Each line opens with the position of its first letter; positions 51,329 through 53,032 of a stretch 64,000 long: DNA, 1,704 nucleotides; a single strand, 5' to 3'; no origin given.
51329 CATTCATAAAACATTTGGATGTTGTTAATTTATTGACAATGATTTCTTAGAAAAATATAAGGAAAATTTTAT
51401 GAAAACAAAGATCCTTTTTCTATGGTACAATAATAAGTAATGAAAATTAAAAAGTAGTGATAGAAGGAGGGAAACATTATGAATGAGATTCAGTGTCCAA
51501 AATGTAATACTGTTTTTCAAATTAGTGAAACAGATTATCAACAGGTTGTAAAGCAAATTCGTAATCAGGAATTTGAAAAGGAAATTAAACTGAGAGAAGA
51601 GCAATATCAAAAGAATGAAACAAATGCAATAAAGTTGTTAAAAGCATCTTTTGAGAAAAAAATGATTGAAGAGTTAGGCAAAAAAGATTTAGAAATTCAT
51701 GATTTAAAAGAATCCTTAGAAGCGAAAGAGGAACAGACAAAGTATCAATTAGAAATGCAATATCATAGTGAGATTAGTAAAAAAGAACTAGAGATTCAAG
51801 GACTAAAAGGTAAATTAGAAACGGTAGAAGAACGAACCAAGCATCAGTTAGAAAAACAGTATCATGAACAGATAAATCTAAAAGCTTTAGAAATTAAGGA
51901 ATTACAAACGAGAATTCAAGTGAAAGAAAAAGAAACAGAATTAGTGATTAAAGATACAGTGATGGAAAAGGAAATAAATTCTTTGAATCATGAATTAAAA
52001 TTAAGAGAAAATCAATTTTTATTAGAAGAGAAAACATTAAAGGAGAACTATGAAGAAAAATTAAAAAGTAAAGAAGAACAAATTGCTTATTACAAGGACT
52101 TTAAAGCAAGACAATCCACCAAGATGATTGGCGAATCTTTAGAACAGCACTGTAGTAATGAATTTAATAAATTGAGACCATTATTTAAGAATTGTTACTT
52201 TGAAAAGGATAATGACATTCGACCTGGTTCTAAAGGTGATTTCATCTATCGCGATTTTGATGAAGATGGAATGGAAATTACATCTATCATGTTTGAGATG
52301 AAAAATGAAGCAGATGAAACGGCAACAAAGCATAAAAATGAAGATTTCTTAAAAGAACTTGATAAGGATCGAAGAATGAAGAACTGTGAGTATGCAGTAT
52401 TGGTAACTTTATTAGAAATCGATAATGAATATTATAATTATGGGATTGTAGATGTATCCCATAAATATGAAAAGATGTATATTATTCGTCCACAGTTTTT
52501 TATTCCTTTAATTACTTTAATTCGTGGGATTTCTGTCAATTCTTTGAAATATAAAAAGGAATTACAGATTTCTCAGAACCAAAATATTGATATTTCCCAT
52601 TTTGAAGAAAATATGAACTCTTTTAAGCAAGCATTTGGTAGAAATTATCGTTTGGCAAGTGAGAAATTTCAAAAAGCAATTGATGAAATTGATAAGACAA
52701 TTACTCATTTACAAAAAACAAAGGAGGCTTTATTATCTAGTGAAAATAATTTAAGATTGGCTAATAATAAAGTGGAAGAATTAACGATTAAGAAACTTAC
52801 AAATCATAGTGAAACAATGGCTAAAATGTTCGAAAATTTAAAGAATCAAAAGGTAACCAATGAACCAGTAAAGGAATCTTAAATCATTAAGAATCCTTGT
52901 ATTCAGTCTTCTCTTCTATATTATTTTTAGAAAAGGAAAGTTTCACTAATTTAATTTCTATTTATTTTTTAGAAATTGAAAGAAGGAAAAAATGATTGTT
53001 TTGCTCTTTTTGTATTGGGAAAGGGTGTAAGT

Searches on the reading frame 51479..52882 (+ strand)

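Call 9: search_protein_families(library=pfam, proteins=[window:51479-52882:+], max_evalue=0.001)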
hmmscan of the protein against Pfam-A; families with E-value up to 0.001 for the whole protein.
window:51479-52882:+ (467 aa): 1 family
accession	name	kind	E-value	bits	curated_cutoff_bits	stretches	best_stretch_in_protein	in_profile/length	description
PF09903.14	DUF2130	-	2.9e-91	305.8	26.7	1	185-442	2-254/255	Uncharacterized protein conserved in bacteria (DUF2130)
